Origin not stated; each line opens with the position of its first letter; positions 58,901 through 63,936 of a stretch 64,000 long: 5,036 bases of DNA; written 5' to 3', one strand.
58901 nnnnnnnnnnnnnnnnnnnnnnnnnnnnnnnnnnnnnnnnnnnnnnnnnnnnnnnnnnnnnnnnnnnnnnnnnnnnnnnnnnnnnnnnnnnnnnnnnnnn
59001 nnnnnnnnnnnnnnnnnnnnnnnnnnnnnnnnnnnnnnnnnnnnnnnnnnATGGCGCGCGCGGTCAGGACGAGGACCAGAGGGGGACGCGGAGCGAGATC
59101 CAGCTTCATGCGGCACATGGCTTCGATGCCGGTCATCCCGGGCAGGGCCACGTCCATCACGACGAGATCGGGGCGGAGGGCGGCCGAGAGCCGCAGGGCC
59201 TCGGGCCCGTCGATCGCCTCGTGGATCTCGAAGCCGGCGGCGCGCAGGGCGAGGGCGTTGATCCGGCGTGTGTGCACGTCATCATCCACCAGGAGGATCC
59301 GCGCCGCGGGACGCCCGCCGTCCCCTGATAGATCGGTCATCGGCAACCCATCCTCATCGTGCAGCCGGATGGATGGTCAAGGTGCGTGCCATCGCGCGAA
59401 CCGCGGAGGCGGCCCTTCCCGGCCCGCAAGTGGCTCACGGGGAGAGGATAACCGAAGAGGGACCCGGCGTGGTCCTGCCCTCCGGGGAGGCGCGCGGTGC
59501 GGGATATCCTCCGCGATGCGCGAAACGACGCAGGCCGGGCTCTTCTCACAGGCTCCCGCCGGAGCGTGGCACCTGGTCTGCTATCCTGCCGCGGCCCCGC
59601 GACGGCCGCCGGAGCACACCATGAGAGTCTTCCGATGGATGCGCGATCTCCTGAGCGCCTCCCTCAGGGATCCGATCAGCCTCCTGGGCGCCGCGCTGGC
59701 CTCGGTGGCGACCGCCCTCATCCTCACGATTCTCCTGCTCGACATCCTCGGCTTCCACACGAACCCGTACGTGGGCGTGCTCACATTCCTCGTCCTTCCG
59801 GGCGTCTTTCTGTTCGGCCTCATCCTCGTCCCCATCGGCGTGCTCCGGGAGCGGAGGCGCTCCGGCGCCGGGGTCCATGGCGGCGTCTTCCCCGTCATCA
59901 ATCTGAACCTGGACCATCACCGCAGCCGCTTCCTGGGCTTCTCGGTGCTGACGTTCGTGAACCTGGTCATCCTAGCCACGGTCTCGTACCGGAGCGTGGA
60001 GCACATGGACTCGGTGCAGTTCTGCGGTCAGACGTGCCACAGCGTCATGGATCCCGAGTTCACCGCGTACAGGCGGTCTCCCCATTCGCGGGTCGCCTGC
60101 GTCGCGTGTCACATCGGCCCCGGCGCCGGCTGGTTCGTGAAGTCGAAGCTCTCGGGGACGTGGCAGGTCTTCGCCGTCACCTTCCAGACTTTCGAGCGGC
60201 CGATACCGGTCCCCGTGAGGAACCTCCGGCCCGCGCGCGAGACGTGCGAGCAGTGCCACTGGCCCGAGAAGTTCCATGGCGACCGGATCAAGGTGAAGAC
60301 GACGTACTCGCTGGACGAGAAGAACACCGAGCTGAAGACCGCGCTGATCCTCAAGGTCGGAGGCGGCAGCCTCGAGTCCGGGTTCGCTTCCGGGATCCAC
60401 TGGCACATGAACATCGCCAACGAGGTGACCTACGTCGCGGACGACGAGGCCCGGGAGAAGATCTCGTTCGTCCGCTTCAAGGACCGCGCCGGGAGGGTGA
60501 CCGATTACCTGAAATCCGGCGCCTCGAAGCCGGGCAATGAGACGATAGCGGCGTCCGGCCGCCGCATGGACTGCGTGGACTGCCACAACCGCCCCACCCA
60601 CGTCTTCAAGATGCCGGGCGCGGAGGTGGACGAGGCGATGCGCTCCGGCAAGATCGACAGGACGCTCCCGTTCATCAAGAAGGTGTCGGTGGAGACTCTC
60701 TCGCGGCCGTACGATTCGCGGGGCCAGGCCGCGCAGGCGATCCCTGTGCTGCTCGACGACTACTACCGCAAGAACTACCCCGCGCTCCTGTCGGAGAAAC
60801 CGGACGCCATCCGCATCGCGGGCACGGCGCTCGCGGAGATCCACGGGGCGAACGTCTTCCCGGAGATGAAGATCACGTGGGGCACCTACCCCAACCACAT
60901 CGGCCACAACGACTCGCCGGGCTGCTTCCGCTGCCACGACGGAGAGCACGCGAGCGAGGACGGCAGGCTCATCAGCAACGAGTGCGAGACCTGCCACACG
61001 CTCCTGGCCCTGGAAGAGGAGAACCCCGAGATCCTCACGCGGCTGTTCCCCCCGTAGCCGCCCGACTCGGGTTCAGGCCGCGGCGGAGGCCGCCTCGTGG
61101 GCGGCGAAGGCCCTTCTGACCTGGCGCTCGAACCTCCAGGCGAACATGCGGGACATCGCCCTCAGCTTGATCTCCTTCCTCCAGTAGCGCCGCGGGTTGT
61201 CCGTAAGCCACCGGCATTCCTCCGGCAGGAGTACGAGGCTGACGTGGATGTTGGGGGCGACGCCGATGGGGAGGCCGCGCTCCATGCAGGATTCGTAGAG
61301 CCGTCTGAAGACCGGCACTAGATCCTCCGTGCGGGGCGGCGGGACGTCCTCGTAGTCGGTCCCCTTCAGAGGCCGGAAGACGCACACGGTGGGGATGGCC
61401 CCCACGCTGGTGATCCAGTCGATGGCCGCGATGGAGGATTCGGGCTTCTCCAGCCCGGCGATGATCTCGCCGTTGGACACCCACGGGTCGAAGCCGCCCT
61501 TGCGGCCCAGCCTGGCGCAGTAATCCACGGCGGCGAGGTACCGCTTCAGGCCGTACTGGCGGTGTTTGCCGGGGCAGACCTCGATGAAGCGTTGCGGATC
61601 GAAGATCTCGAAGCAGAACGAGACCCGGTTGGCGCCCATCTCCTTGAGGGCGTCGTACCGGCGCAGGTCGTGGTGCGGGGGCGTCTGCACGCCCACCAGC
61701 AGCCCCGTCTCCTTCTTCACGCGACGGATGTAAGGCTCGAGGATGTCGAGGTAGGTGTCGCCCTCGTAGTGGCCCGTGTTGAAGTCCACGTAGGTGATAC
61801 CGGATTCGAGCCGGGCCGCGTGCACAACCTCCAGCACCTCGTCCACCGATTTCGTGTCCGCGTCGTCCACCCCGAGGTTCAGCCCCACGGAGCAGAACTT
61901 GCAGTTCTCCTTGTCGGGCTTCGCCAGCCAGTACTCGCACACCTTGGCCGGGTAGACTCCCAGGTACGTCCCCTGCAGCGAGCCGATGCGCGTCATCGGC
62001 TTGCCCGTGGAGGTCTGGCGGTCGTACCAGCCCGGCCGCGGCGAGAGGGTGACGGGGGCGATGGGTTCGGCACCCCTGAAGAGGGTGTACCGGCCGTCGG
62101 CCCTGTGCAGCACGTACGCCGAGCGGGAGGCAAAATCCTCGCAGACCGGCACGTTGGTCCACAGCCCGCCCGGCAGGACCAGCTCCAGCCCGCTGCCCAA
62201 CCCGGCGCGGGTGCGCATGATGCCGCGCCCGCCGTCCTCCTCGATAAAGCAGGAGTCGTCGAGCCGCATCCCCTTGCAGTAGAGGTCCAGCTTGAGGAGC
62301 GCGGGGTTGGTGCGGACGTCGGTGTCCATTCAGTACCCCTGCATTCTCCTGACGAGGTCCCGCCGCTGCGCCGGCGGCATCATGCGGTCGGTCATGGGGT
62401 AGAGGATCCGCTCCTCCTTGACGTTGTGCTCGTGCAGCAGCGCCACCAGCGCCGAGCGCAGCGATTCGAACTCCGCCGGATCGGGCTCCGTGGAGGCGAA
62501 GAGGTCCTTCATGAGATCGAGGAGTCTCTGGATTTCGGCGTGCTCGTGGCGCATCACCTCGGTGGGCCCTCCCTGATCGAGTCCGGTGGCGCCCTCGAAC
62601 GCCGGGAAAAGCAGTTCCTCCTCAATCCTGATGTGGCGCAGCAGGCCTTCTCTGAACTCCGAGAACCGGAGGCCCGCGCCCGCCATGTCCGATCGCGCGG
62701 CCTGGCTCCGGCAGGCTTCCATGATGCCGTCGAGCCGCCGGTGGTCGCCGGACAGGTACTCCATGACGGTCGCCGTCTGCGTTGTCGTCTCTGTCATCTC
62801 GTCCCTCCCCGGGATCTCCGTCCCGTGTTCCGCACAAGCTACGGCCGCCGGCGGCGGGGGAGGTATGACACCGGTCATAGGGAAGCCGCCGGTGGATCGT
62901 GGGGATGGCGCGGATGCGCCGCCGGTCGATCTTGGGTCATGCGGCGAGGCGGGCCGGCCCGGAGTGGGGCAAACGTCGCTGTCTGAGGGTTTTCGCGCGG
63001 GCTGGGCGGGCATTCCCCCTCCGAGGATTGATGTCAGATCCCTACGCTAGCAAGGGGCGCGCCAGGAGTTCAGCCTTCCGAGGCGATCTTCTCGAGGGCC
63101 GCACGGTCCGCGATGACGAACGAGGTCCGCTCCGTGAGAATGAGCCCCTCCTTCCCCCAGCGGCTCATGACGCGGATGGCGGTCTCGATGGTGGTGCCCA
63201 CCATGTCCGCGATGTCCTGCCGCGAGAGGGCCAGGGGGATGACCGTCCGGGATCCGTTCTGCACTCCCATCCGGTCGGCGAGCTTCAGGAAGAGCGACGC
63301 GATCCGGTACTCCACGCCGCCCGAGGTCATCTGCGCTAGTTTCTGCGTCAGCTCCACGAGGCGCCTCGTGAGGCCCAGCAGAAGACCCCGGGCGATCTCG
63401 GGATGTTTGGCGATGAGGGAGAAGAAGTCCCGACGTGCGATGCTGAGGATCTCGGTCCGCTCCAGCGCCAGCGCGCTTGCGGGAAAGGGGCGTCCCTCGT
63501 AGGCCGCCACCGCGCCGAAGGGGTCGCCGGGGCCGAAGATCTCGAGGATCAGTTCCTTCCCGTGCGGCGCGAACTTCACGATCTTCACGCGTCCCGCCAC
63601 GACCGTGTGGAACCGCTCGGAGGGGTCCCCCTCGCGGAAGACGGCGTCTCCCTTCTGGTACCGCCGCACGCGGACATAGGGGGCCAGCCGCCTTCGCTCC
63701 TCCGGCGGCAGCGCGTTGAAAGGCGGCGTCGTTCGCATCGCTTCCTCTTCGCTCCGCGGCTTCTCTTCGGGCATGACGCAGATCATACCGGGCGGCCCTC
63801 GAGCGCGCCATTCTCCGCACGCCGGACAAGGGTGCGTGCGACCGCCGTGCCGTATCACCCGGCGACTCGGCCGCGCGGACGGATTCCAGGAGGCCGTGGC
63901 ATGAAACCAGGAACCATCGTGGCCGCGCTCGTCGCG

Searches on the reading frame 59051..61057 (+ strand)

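Call 5: search_protein_families(library=pfam, proteins=[window:59051-61057:+], max_evalue=0.01)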
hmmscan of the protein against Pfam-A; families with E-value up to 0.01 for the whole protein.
window:59051-61057:+ (668 aa): 4 families
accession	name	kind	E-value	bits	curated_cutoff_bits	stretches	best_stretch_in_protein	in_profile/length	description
PF03264.19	Cytochrom_NNT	-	1.4e-07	31.8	24.1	1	297-382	11-100/174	NapC/NirT cytochrome c family, N-terminal region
PF14522.11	Cytochrome_C7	-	2.6e-05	24.4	24.8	1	621-650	43-67/67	Cytochrome c7 and related cytochrome c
PF02085.21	Cytochrom_CIII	-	0.00012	22.9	22.9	0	615-653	24-57/101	Class III cytochrome C family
PF14537.11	Cytochrom_c3_2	-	0.0063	17.4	25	0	621-653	4-37/79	Cytochrome c3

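Call 19: search_protein_families(library=ncbifam, proteins=[window:59051-61057:+], max_evalue=0.01)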
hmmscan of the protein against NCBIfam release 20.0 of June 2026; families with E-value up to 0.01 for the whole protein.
window:59051-61057:+ (668 aa): 5 families
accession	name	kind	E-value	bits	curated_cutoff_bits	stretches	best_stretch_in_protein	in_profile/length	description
TIGR03153.1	cytochr_NrfH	equivalog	1e-11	45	134.2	1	301-403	6-109/138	cytochrome c nitrite reductase small subunit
NF047727.1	4hemeCytCCctA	equivalog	0.00042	20.4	180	1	619-656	34-71/109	tetraheme c-type cytochrome CctA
NF011606.0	PRK15032.1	equivalog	0.00062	19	455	0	299-374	17-101/390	pentaheme c-type cytochrome TorC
TIGR03508.1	decahem_SO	subfamily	0.00067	19.2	192.2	0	395-514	33-152/258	DmsE family decaheme c-type cytochrome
TIGR03507.1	decahem_SO1788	subfamily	0.00083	17.9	209.3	1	312-417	233-315/672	OmcA/MtrC family decaheme c-type cytochrome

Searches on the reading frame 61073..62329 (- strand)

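Call 54: search_protein_families(library=pfam, proteins=[window:61073-62329:-], max_evalue=0.001)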
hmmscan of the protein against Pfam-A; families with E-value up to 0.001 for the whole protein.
window:61073-62329:- (418 aa): 1 family
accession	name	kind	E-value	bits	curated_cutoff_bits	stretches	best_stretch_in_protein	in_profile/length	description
PF04055.27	Radical_SAM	-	1.9e-09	38.4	29.5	1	141-277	9-142/166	Radical SAM superfamily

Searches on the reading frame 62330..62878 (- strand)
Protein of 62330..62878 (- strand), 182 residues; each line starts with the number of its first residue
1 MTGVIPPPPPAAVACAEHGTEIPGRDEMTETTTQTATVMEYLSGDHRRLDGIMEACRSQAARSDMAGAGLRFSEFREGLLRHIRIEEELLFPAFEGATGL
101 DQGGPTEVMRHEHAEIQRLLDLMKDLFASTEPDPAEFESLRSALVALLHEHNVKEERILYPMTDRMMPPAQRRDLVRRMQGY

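Call 54: search_protein_families(library=pfam, proteins=[window:62330-62878:-], max_evalue=0.001)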
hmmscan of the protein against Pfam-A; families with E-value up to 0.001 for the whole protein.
window:62330-62878:- (182 aa): 1 family
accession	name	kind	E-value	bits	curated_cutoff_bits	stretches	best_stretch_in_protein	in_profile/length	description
PF01814.28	Hemerythrin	-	5.4e-22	79.1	25.3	1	40-162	4-126/127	Hemerythrin HHE cation binding domain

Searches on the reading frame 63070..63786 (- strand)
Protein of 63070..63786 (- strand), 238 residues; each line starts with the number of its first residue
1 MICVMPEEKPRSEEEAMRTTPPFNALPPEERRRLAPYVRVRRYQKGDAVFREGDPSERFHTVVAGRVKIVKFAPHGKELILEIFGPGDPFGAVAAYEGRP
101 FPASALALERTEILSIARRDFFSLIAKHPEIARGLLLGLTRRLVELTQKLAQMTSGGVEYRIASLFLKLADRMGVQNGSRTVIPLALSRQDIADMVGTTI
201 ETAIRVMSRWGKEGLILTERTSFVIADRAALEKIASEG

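Call 54: search_protein_families(library=pfam, proteins=[window:63070-63786:-], max_evalue=0.001)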
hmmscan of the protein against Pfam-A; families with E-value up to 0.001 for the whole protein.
window:63070-63786:- (238 aa): 3 families
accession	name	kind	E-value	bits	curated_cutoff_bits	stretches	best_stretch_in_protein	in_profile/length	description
PF00027.35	cNMP_binding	-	4.4e-23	81.5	27.5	1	41-128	2-89/89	Cyclic nucleotide-binding domain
PF13545.12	HTH_Crp_2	-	2.3e-17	63.2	27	1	161-234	2-70/70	Crp-like helix-turn-helix domain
PF00325.26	Crp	-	1.1e-10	41.4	21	1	185-216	1-32/32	Bacterial regulatory proteins, crp family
